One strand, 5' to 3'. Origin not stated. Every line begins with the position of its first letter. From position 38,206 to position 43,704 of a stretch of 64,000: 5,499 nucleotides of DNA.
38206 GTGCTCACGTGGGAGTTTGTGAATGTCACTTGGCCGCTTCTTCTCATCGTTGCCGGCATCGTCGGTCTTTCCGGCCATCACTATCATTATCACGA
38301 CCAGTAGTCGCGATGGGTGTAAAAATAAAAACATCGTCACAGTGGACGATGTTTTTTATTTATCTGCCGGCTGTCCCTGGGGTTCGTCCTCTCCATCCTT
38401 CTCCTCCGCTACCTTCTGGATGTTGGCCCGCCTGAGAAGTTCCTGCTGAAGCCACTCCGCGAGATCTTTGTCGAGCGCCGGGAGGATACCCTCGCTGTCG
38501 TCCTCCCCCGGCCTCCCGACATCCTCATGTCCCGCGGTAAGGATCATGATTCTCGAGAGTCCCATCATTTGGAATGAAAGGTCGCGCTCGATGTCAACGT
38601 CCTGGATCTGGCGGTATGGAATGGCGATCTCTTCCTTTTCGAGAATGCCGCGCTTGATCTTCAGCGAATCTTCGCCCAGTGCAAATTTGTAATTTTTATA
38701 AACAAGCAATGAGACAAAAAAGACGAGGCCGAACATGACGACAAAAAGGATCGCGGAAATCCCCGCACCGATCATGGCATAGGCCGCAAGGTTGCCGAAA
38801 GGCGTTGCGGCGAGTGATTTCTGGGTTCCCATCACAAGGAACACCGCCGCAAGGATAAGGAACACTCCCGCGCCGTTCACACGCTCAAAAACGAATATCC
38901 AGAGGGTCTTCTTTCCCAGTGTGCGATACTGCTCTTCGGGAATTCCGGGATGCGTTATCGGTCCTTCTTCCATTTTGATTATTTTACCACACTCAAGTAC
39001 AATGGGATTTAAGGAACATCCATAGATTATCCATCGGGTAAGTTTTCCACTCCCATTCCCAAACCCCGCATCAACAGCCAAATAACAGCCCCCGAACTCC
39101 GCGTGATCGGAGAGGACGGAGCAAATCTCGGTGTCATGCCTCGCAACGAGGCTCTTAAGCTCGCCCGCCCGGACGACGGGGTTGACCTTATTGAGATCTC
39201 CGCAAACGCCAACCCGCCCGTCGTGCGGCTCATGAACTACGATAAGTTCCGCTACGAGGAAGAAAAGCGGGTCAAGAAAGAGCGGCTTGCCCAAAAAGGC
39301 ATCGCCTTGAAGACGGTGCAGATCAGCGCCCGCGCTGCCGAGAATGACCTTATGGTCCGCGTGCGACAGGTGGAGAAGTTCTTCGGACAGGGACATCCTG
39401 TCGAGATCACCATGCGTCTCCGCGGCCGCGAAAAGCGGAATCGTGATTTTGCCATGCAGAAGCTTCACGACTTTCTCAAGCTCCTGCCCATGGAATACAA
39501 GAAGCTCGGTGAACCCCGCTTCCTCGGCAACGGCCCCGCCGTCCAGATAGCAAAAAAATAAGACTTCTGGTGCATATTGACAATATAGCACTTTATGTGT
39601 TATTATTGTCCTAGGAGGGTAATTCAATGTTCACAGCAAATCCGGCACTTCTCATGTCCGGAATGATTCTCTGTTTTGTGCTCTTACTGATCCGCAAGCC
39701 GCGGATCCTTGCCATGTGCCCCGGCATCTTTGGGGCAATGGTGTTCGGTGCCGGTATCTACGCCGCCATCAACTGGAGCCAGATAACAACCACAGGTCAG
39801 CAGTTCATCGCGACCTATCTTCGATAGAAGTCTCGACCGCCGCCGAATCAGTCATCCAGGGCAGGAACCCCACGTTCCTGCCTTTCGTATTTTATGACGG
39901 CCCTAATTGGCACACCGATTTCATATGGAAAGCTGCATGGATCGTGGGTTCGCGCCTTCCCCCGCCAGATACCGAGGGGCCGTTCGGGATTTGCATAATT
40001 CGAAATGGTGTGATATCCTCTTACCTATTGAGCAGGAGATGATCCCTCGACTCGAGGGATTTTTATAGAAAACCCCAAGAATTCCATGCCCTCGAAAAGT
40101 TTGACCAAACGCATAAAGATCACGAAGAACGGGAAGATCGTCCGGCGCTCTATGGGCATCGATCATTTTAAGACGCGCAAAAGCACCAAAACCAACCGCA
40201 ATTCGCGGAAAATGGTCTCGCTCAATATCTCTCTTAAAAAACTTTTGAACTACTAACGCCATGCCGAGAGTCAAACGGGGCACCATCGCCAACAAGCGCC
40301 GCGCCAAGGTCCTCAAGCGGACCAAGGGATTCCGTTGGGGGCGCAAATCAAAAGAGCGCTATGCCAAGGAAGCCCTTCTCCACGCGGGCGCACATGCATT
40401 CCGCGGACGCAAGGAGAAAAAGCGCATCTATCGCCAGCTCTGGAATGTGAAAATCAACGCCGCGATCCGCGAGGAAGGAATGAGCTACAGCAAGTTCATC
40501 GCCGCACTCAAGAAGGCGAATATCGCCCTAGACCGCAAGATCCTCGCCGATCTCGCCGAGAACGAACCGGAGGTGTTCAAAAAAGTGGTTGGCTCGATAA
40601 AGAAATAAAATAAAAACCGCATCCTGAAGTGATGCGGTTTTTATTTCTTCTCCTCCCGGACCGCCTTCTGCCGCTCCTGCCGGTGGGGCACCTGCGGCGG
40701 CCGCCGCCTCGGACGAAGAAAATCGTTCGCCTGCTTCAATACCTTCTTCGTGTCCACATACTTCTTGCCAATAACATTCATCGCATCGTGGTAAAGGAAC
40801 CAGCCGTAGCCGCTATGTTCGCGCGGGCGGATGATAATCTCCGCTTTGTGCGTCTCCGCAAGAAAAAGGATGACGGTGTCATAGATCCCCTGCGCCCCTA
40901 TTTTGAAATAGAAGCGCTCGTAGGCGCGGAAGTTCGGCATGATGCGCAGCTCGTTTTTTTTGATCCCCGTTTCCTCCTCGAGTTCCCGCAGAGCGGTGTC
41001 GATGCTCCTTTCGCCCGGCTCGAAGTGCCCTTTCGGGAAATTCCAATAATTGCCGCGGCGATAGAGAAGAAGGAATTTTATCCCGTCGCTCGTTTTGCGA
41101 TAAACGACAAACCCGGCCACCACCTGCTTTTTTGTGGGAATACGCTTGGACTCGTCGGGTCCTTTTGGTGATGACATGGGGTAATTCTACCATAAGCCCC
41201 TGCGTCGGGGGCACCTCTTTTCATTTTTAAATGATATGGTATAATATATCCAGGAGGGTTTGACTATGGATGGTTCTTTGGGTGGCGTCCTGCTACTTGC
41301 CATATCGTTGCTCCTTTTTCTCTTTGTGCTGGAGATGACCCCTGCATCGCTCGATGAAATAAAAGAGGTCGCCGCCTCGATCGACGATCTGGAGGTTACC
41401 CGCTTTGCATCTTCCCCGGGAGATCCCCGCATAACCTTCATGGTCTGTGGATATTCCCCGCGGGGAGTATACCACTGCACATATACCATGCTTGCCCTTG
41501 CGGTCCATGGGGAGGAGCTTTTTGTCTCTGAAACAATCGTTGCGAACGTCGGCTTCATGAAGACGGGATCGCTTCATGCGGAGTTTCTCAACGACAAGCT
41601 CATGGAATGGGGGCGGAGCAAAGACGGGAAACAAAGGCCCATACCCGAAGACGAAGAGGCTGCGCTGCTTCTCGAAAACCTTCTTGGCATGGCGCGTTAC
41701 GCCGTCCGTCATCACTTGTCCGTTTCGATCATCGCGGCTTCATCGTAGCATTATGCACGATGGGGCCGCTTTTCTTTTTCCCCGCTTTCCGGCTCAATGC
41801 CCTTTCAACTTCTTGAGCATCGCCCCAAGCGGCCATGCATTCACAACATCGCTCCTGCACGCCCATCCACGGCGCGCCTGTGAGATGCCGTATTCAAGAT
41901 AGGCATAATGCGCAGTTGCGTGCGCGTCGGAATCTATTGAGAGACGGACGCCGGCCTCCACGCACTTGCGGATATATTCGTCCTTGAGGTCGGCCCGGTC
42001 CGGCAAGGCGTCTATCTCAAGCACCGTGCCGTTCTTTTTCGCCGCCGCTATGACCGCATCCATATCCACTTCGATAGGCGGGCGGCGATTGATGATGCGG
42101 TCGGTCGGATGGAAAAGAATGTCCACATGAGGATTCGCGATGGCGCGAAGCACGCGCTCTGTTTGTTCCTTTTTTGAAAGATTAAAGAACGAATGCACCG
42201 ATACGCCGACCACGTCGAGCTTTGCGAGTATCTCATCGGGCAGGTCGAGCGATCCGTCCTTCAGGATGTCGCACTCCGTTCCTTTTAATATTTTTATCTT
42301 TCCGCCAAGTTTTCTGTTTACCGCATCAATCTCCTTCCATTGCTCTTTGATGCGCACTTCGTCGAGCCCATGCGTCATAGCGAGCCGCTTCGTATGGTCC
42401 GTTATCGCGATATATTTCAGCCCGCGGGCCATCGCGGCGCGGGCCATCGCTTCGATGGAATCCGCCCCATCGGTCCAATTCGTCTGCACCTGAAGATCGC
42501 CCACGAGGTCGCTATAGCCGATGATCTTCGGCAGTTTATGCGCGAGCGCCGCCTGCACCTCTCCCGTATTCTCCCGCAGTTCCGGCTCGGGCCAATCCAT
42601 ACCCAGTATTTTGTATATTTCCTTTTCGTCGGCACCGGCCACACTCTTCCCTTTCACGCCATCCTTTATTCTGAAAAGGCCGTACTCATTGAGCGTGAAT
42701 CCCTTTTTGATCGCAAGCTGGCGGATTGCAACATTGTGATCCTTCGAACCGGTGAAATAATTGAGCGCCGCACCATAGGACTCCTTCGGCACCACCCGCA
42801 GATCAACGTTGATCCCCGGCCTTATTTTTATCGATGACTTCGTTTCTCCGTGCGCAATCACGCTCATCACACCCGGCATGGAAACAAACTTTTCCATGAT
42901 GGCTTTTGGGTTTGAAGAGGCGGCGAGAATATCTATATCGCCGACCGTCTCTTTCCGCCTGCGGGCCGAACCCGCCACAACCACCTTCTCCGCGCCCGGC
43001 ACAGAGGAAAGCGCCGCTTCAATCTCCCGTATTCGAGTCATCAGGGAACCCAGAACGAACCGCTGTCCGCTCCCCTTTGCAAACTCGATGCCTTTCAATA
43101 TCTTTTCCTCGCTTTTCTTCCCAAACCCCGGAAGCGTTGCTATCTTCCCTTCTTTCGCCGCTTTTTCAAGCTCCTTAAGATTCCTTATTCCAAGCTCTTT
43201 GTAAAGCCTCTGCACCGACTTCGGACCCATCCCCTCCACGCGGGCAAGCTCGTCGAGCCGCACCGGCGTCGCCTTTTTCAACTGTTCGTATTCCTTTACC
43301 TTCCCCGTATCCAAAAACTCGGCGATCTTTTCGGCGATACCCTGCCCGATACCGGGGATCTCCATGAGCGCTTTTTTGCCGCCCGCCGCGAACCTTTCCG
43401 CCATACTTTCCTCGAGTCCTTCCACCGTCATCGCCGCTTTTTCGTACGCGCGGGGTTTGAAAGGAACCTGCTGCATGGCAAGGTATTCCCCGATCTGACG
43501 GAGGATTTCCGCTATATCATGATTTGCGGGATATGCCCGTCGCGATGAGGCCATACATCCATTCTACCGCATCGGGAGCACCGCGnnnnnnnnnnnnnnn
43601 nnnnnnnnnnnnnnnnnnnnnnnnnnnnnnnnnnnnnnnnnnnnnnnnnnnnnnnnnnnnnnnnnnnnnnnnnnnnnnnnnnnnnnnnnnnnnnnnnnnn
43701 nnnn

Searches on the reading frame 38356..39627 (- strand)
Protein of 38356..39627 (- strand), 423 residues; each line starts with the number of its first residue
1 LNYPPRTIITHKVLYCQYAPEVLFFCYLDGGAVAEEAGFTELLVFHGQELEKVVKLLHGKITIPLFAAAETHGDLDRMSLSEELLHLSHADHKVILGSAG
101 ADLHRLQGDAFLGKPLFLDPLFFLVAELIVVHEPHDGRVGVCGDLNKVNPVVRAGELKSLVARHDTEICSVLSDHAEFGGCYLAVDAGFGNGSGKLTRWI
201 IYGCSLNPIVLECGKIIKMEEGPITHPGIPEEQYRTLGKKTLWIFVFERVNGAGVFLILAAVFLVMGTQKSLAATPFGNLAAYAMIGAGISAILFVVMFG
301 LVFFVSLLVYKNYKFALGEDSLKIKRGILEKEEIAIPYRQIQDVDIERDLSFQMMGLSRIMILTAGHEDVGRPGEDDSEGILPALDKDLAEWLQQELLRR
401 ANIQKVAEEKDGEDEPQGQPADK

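Call 46: search_protein_families(library=pfam, proteins=[window:38356-39627:-], max_evalue=0.00001)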
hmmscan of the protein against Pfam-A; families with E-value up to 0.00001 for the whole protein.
window:38356-39627:- (423 aa): 1 family
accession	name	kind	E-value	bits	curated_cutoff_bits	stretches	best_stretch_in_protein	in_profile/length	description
PF03703.20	bPH_2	-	1e-11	45.3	22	1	310-394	1-75/78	Bacterial PH domain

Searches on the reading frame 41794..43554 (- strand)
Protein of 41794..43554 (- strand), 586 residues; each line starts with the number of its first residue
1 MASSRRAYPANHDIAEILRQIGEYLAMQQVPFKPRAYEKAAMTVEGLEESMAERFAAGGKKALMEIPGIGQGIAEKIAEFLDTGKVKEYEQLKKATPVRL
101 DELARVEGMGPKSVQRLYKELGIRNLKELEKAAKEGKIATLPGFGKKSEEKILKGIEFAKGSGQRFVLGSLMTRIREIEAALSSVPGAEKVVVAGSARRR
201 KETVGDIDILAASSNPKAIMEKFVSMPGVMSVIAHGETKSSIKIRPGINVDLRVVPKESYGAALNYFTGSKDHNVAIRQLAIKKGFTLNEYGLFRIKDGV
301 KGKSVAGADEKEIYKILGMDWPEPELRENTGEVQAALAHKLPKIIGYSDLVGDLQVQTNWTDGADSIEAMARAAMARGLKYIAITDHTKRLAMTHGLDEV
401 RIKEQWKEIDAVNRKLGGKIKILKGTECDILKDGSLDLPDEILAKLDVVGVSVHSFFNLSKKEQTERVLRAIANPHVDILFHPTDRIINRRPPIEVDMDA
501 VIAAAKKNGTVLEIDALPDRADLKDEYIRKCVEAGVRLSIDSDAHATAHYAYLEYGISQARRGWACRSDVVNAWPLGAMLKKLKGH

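Call 46: search_protein_families(library=pfam, proteins=[window:41794-43554:-], max_evalue=0.00001)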
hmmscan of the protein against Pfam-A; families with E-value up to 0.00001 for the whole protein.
window:41794-43554:- (586 aa): 5 families
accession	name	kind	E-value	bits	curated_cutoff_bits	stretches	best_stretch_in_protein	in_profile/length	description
PF14791.11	DNA_pol_B_thumb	-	3.5e-24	84.9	25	1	263-328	1-63/63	DNA polymerase beta thumb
PF14716.13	HHH_8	-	2e-17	63.8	30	1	10-85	2-72/73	Helix-hairpin-helix domain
PF14520.12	HHH_5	-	4.4e-14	53.1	27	1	101-155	2-54/57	Helix-hairpin-helix domain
PF02811.25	PHP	-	2.2e-08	35.1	26.4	1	353-451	1-71/164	PHP domain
PF00633.29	HHH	-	4.6e-06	26.7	24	0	63-80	13-30/30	Helix-hairpin-helix motif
